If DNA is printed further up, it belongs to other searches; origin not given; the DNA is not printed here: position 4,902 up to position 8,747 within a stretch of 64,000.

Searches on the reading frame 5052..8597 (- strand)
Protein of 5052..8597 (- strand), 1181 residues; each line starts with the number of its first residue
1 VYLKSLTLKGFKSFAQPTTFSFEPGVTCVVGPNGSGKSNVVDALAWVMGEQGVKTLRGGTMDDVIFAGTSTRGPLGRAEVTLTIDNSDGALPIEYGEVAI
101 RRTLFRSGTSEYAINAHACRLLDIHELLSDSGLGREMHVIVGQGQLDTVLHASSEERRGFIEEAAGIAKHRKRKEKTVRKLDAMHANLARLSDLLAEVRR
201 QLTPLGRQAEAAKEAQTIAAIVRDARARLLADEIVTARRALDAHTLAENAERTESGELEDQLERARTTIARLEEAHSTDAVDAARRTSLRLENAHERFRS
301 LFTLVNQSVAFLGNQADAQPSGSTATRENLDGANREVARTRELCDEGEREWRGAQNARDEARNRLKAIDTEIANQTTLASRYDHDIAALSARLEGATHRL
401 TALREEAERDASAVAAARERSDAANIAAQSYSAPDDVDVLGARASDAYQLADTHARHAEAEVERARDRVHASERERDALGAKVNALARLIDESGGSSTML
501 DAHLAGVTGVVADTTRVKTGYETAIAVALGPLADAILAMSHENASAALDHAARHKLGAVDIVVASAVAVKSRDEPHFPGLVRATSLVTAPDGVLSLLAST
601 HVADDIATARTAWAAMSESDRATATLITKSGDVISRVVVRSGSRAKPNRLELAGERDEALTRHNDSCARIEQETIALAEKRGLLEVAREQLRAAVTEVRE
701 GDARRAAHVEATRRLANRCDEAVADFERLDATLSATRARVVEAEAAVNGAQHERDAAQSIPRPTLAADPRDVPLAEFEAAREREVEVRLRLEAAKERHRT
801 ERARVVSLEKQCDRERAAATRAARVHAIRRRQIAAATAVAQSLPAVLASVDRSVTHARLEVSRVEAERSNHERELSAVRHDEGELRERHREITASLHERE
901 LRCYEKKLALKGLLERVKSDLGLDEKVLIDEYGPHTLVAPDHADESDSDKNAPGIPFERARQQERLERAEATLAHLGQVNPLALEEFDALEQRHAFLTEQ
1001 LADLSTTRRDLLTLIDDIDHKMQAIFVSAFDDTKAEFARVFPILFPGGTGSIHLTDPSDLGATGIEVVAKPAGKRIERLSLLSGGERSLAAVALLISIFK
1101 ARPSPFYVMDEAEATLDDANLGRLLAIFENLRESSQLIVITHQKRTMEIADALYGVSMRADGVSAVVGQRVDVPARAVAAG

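Call 90: search_protein_families(library=pfam, proteins=[window:5052-8597:-], max_evalue=0.00001)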
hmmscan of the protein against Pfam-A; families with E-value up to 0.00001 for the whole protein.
window:5052-8597:- (1181 aa): 6 families
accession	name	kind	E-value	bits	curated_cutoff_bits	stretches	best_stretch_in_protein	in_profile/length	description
PF02463.25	SMC_N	-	2.4e-67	227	40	1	2-1164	1-219/220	RecF/RecN/SMC N terminal domain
PF06470.18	SMC_hinge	-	3.6e-16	60.1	22.5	1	505-611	2-114/116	SMC proteins Flexible Hinge Domain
PF13476.12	AAA_23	-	7.4e-16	59.8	27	1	5-193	1-168/201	AAA domain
PF13304.12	AAA_21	-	8.8e-12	46.1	27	1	26-80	1-60/304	AAA domain, putative AbiEii toxin, Type IV TA system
PF13175.12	AAA_15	-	9.3e-10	39.1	32.1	1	1-50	1-49/374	AAA ATPase domain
PF13555.12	AAA_29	-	8.2e-07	29.1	27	1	4-48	2-46/61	P-loop containing region of AAA domain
